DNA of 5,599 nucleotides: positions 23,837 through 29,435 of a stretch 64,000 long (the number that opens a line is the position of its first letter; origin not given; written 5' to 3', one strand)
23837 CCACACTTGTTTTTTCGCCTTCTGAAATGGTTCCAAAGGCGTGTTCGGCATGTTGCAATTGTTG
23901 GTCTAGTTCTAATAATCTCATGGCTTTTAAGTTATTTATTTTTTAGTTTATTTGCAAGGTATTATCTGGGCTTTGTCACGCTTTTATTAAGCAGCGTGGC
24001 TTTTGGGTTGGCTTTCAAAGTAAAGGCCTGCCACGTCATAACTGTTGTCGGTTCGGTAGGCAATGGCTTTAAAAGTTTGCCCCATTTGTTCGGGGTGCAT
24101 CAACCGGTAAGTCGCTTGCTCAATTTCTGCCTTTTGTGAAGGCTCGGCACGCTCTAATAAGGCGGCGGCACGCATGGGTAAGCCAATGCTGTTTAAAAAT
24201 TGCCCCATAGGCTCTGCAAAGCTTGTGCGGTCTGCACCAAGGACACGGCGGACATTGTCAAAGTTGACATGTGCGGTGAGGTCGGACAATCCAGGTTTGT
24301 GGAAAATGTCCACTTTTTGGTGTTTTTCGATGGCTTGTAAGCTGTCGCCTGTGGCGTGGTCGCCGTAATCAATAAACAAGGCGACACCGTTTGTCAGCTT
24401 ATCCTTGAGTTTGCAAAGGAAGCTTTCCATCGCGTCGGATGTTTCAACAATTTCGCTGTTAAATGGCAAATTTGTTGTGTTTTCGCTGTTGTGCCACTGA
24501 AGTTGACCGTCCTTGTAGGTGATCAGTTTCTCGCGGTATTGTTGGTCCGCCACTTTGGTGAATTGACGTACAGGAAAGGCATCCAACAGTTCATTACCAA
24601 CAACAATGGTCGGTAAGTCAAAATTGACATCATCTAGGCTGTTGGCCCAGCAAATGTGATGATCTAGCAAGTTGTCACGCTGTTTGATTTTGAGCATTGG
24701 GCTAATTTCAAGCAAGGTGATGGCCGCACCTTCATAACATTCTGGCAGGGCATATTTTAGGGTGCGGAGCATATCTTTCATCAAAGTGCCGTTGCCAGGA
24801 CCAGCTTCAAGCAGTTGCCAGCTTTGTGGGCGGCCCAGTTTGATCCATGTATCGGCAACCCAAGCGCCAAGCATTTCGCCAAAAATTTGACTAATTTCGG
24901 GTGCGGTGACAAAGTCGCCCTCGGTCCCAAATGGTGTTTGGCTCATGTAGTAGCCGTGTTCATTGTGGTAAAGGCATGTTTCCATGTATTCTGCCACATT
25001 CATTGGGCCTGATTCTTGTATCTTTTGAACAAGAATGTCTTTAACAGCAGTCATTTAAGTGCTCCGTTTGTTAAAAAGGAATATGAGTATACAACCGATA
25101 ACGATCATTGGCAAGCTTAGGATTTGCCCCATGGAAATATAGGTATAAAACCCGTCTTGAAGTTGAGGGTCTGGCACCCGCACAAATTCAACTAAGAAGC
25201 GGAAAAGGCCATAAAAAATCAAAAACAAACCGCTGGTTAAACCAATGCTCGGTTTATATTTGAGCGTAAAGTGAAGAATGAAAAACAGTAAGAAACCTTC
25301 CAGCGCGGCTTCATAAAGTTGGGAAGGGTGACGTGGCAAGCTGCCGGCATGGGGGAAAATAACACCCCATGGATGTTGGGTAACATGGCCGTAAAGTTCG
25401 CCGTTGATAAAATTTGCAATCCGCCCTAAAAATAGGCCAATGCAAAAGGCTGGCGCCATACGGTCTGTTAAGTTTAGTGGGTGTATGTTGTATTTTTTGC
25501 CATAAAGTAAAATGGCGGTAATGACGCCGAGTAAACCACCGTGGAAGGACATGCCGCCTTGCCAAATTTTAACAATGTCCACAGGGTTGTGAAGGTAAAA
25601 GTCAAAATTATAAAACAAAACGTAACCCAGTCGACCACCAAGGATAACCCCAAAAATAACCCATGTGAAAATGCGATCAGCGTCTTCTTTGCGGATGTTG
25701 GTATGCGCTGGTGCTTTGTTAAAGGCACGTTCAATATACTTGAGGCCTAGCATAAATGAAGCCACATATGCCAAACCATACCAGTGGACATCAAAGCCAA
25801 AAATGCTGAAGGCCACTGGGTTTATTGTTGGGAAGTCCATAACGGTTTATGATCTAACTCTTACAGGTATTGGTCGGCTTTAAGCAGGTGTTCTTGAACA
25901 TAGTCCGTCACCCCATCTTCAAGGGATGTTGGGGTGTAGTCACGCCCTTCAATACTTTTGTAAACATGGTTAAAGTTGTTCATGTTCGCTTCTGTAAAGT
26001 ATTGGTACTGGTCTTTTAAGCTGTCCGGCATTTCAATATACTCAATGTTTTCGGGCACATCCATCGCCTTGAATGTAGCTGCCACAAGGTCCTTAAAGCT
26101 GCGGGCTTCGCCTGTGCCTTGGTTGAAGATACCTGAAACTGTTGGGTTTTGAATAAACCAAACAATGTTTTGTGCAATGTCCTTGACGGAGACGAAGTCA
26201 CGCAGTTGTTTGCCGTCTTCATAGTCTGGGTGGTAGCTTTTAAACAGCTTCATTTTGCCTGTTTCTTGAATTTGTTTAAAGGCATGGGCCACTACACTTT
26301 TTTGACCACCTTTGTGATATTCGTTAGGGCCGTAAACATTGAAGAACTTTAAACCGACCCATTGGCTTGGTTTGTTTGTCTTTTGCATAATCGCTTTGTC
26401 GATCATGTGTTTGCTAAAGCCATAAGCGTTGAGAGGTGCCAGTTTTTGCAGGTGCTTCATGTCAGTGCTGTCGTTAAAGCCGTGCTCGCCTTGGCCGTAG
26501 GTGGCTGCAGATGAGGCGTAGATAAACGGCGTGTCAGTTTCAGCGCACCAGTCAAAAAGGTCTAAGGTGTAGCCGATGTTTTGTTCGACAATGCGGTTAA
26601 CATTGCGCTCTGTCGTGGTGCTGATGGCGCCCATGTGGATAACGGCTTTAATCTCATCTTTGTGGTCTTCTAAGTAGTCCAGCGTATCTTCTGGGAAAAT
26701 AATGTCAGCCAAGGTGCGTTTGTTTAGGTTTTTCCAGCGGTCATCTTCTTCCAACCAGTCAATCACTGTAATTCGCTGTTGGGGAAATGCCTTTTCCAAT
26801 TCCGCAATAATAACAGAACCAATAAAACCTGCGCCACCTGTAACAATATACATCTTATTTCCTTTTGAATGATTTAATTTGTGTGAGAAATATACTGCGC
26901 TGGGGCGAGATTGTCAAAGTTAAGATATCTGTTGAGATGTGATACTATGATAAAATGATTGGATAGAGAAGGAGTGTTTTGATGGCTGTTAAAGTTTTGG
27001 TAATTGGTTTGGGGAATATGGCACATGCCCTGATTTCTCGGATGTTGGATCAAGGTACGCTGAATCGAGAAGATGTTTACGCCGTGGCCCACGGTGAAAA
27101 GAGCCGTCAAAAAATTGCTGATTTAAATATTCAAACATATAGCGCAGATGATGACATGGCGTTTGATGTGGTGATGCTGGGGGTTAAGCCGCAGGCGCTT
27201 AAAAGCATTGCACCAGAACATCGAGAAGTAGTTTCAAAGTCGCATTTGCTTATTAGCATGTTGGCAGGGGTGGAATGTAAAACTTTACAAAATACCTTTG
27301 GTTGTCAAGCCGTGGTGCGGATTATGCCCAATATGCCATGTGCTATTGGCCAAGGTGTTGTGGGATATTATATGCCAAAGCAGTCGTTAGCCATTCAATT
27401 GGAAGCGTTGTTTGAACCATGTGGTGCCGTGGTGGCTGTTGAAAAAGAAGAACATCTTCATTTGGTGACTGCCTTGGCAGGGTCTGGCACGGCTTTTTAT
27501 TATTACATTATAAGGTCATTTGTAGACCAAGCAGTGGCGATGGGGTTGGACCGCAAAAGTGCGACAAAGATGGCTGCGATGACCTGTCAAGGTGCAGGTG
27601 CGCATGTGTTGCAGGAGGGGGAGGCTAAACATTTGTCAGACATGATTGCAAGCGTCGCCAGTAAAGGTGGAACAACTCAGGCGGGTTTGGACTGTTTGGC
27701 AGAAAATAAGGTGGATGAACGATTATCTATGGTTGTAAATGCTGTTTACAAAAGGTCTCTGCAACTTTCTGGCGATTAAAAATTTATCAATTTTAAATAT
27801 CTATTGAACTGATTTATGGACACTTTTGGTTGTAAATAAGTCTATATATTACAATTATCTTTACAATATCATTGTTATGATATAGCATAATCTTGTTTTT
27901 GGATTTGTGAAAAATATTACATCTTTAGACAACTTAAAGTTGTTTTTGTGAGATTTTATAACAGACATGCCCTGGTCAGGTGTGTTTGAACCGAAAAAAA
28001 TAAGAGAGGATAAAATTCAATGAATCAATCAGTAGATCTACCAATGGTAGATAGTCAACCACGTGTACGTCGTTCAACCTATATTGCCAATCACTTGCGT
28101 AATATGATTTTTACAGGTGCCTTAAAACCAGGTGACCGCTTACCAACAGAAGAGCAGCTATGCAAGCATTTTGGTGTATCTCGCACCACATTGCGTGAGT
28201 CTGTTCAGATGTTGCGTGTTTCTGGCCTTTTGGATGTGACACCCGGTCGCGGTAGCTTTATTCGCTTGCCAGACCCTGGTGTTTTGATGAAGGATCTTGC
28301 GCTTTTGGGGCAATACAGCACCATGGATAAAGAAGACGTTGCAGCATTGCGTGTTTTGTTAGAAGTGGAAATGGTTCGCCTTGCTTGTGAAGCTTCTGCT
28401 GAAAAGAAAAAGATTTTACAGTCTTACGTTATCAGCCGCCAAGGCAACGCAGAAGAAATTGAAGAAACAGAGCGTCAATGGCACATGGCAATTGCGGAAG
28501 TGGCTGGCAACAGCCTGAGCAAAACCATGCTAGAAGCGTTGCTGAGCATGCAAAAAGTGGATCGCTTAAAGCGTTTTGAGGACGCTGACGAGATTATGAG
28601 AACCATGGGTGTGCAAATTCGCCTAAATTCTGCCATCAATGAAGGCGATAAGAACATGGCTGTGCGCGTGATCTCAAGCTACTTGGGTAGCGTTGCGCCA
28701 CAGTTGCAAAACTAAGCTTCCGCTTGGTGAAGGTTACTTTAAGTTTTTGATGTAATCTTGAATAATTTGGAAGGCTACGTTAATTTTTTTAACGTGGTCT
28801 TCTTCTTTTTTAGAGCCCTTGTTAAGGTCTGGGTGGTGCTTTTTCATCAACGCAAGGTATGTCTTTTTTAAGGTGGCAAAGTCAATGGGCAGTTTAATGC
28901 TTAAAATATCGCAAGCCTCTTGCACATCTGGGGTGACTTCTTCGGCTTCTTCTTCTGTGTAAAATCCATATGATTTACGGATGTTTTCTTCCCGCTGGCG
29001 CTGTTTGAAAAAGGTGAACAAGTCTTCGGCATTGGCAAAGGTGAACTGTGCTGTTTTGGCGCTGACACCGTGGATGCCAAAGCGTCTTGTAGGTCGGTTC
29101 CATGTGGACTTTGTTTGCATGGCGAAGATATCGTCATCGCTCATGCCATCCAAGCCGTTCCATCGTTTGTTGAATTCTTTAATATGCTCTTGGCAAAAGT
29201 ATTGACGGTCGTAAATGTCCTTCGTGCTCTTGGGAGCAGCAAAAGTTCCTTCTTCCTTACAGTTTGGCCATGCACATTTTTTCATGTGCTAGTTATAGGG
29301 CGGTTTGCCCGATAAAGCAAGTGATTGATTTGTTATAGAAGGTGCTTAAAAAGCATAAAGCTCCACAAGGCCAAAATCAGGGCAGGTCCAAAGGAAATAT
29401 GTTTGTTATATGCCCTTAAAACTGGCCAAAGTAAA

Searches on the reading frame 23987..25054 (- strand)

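Call 42: search_protein_families(library=pfam, proteins=[window:23987-25054:-], max_evalue=0.001)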
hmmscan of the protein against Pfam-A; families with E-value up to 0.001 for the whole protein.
window:23987-25054:- (355 aa): 1 family
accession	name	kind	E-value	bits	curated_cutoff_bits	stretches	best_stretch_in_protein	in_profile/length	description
PF02636.23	Methyltransf_28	-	2.5e-52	178.3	23.3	1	61-273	1-238/249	Putative S-adenosyl-L-methionine-dependent methyltransferase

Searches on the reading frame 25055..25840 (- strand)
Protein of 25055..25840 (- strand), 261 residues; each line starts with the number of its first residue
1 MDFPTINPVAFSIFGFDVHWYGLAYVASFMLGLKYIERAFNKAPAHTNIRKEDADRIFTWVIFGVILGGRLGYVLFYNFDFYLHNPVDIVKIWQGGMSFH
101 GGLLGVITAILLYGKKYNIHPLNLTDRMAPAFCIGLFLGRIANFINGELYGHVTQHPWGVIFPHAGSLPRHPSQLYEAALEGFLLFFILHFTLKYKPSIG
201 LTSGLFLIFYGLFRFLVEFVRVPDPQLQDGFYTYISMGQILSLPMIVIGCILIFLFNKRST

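Call 42: search_protein_families(library=pfam, proteins=[window:25055-25840:-], max_evalue=0.001)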
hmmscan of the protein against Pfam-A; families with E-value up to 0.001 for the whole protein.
window:25055-25840:- (261 aa): 1 family
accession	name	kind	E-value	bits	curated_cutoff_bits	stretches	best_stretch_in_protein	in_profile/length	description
PF01790.23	LGT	-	2e-78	263.5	24.9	1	8-254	1-239/240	Prolipoprotein diacylglyceryl transferase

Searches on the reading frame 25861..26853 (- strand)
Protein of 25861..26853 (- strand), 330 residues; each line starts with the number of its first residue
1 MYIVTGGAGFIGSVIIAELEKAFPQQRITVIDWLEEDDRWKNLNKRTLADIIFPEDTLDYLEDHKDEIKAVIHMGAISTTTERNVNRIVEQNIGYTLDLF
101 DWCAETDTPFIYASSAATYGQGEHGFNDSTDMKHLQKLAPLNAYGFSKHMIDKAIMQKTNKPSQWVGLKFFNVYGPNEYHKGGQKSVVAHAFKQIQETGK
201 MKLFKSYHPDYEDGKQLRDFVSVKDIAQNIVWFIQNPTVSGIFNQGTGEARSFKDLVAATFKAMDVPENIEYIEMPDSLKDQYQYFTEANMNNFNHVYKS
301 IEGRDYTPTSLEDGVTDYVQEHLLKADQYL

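Call 42: search_protein_families(library=pfam, proteins=[window:25861-26853:-], max_evalue=0.001)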
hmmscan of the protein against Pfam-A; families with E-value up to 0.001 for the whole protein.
window:25861-26853:- (330 aa): 6 families
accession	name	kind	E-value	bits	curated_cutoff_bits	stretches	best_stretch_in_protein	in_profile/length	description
PF01370.27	Epimerase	-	6.1e-38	131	20.9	1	3-243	2-237/240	NAD dependent epimerase/dehydratase family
PF16363.11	GDP_Man_Dehyd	-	3.1e-16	60.2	27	1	3-266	1-268/332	GDP-mannose 4,6 dehydratase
PF01073.25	3Beta_HSD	-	3.6e-14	52.9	22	1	3-177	1-185/280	3-beta hydroxysteroid dehydrogenase/isomerase family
PF07993.18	NAD_binding_4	-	1e-09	38.4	20.1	1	63-161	84-194/258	Male sterility protein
PF02719.21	Polysacc_synt_2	-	1.5e-05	24.8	20.2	0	139-267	133-250/293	Polysaccharide biosynthesis protein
PF04321.23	RmlD_sub_bind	-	1.9e-05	24.4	27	1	3-175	4-153/287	RmlD substrate binding domain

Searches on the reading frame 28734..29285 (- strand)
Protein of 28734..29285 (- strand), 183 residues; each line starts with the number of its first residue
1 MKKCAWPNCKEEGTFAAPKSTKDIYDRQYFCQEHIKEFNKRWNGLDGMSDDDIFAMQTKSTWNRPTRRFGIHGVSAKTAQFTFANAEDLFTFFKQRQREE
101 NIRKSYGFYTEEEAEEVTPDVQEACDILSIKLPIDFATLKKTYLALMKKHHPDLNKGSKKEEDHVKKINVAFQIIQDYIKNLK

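Call 3: search_protein_families(library=pfam, proteins=[window:28734-29285:-], max_evalue=0.1)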
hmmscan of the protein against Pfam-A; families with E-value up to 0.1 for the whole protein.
window:28734-29285:- (183 aa): 1 family
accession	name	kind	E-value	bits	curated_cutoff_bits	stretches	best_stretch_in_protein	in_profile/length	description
PF00226.36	DnaJ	-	3.1e-09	37.3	27.8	1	126-177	4-55/63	DnaJ domain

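Call 4: search_protein_families(library=ncbifam, proteins=[window:28734-29285:-], max_evalue=0.1)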
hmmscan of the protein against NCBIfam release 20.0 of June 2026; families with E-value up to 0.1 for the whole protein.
window:28734-29285:- (183 aa): 14 families
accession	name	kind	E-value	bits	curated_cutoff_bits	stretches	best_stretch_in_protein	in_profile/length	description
NF008035.0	PRK10767.1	subfamily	6.4e-08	32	338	1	126-180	8-62/374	molecular chaperone DnaJ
TIGR02349.1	DnaJ_bact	equivalog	9.8e-08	31.8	377.2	1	127-179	5-57/354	molecular chaperone DnaJ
NF006948.0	PRK09430.1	equivalog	4.5e-07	29.8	162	1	85-153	174-231/267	co-chaperone DjlA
NF010874.0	PRK14281.1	equivalog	7.8e-05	22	619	1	126-176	7-57/397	chaperone protein DnaJ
NF010892.0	PRK14299.1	equivalog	0.00029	20.2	392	1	138-179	20-60/291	chaperone protein DnaJ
NF006502.0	PRK08937.3-2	equivalog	0.00031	20.3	259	1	98-181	181-267/275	adenylosuccinate lyase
NF007618.0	PRK10266.1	equivalog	0.00075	19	403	1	126-178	8-59/306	curved DNA-binding protein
NF010894.0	PRK14301.1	equivalog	0.0014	17.7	548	0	134-178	16-60/373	chaperone protein DnaJ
NF010871.0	PRK14278.1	equivalog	0.0017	17.3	502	1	137-179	18-59/378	molecular chaperone DnaJ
NF010872.0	PRK14279.1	equivalog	0.0018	17.5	556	1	138-180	25-67/394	molecular chaperone DnaJ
NF006503.0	PRK08937.3-3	equivalog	0.002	17.7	338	1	122-182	206-264/276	adenylosuccinate lyase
TIGR00714.1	hscB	equivalog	0.005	17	46.75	1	134-180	3-52/156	Fe-S protein assembly co-chaperone HscB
NF010885.0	PRK14292.1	equivalog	0.0081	15.2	585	1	130-179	10-58/371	chaperone protein DnaJ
NF006504.0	PRK08937.3-4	equivalog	0.011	15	256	1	134-180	214-265/268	adenylosuccinate lyase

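Call 84: search_dna_similar(query=window:28734-29285:-, collection=plasmids, mode=protein, max_rows=25, max_evalue=0.001)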
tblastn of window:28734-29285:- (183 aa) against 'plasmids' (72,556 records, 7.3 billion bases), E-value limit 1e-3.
Records with a match: 83; places in all: 83; records where one place covers at least 80% of the query: 82.
Best place of each record, by identity: <60% 83.
By first word of the organism name: Rhizobium 39; Agrobacterium 21; Paracoccus 6; Neorhizobium 5; Sinorhizobium 4; Pararhizobium 2; Sphingomonas 1; Shinella 1; Methylobacterium 1; Pseudorhodobacter 1; and 2 more.
By predicted mobility (MOB-suite, as given by PLSDB): conjugative 54; non-mobilizable 26; mobilizable 3.
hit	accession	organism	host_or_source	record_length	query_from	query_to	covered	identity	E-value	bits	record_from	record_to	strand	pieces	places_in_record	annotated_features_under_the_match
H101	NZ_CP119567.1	Pararhizobium qamdonense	cell culture,soil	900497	3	176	95%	29.6%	7e-10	64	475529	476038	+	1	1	J domain-containing protein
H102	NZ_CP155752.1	Sphingomonas parapaucimobilis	Chinese cabbage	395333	2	173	94%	28.1%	3e-14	77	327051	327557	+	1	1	J domain-containing protein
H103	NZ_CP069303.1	Shinella sp. PSBB067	monoisolate,Minnesota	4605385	4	176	95%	27.7%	4e-14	76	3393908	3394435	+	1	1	none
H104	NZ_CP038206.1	Paracoccus pantotrophus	single cell,soil associated with ...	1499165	2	177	96%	27.1%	5e-16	82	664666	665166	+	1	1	none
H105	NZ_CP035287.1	Paracoccus versutus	whole organism,soil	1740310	2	177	96%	27.1%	5e-16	82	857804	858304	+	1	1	none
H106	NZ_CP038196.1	Paracoccus versutus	single cell,soil adjacent to the roots ...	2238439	2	177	96%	27.1%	5e-16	82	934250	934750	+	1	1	none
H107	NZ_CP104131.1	Sinorhizobium sp. K101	Phaseolus vulgaris,cell ...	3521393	4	176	95%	27.3%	5e-13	73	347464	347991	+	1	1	none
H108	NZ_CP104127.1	Sinorhizobium sp. M103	Phaseolus vulgaris,cell ...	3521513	4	176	95%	27.3%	5e-13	73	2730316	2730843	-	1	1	none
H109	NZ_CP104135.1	Sinorhizobium sp. C101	Phaseolus vulgaris,cell ...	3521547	4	176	95%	27.3%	5e-13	73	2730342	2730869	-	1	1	none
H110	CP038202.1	Paracoccus ferrooxidans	single cell,bioreactor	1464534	2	177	96%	26.6%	2e-15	81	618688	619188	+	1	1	molecular chaperone DnaJ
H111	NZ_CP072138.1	Agrobacterium sp. S7/73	Phyla canescens,cell culture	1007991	3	176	95%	26.7%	7e-5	49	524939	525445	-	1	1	record has no annotation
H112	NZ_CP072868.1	Rhizobium sp. NLR16a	lentil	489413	4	176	95%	26.7%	6e-13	73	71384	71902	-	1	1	J domain-containing protein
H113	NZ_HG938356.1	Neorhizobium galegae bv. officinalis bv. officinalis str. ...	Galega officinalis root nodule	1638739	3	176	95%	26.5%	2e-7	57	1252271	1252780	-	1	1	record has no annotation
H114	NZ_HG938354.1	Neorhizobium galegae bv. orientalis str. HAMBI 540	Galega orientalis root nodule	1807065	3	176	95%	26.5%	2e-7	57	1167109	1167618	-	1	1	record has no annotation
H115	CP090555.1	Neorhizobium galegae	Galega,Cell culture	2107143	3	176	95%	26.5%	3e-6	54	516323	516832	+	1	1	J domain-containing protein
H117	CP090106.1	Sinorhizobium meliloti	Medicago,Cell culture,Plant nodule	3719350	4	176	95%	26.6%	7e-13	73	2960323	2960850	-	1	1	DnaJ domain-containing protein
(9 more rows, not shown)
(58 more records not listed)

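Call 85: get_annotated_region(hit=H117, flank=5000)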
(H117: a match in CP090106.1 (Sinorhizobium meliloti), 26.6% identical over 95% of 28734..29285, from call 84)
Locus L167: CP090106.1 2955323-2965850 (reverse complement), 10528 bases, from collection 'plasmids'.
description: Sinorhizobium meliloti strain Ak57 plasmid pSymB, complete sequence
organism: Sinorhizobium meliloti (NCBI taxid 382)
taxonomy: Bacteria; Pseudomonadota; Alphaproteobacteria; Hyphomicrobiales; Rhizobiaceae; Sinorhizobium; Sinorhizobium meliloti
host: -; source: Medicago,Cell culture,Plant nodule; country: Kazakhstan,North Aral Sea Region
typing (MOB-suite, as given by PLSDB): non-mobilizable
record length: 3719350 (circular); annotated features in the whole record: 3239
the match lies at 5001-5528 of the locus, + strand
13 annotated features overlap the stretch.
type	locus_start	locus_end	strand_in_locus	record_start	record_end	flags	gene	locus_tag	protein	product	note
CDS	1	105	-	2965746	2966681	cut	xerD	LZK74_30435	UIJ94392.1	site-specific tyrosine recombinase XerD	-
CDS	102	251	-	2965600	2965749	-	-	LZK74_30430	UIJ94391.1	hypothetical protein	-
CDS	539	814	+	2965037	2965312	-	-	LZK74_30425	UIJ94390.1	type II toxin-antitoxin system ParD family antitoxin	-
CDS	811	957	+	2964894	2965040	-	-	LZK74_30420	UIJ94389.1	type II toxin-antitoxin system RelE/ParE family toxin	-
CDS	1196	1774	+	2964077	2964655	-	-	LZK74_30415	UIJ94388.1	shikimate kinase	-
CDS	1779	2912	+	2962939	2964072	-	aroB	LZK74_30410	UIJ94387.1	3-dehydroquinate synthase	-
CDS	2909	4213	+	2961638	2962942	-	-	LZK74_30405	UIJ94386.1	HlyC/CorC family transporter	-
CDS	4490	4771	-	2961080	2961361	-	-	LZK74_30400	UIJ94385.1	BolA family transcriptional regulator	-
CDS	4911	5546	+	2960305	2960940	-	-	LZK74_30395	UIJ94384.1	DnaJ domain-containing protein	-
CDS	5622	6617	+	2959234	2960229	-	cobS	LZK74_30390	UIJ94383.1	cobaltochelatase subunit CobS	-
CDS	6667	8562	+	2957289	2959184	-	cobT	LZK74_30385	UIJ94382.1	cobaltochelatase subunit CobT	-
CDS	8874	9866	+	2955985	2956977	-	-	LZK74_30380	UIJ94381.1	esterase-like activity of phytase family protein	-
CDS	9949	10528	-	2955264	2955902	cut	-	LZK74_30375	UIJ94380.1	VUT family protein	-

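Call 86: get_annotated_region(hit=H102, flank=5000)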
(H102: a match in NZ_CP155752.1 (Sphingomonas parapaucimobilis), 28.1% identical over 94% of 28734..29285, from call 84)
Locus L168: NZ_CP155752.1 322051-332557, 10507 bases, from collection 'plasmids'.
description: Sphingomonas parapaucimobilis strain YK209 plasmid unnamed4, complete sequence
organism: Sphingomonas parapaucimobilis (NCBI taxid 28213)
taxonomy: Bacteria; Pseudomonadota; Alphaproteobacteria; Sphingomonadales; Sphingomonadaceae; Sphingomonas; Sphingomonas parapaucimobilis
host: -; source: Chinese cabbage; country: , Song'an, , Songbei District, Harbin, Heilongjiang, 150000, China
typing (MOB-suite, as given by PLSDB): non-mobilizable
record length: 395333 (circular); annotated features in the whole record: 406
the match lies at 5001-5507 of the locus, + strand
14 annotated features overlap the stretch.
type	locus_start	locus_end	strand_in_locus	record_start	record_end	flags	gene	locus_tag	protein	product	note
CDS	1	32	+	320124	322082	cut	-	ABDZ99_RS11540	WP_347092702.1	S9 family peptidase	-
CDS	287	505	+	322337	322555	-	infA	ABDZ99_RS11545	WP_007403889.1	translation initiation factor IF-1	GO:0006413 - translational initiation [Evidence IEA]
CDS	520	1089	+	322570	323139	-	-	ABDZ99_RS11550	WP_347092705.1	nucleoside triphosphate pyrophosphatase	GO:0009117 - nucleotide metabolic process [Evidence IEA]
CDS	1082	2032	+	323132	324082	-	-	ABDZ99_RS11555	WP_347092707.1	ribonuclease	-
CDS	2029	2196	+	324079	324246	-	yacG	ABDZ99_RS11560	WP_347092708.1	DNA gyrase inhibitor YacG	-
CDS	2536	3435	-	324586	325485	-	-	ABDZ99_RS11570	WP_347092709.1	pirin family protein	-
CDS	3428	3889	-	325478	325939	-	-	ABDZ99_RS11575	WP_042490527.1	NUDIX domain-containing protein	-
CDS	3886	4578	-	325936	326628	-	-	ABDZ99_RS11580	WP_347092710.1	glutathione S-transferase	GO:0006749 - glutathione metabolic process [Evidence IEA]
CDS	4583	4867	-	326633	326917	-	-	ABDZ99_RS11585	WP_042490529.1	BolA family protein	-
CDS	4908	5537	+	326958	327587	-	-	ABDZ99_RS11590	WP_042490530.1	J domain-containing protein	GO:0006457 - protein folding [Evidence IEA]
CDS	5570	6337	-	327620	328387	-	-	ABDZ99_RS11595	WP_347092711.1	VOC family protein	-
CDS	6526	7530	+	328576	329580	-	cobS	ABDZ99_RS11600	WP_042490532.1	cobaltochelatase subunit CobS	GO:0009236 - cobalamin biosynthetic process [Evidence IEA]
CDS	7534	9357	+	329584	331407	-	cobT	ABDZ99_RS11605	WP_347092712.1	cobaltochelatase subunit CobT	GO:0009236 - cobalamin biosynthetic process [Evidence IEA]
CDS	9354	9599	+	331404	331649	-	-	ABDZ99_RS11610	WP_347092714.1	ribbon-helix-helix domain-containing protein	-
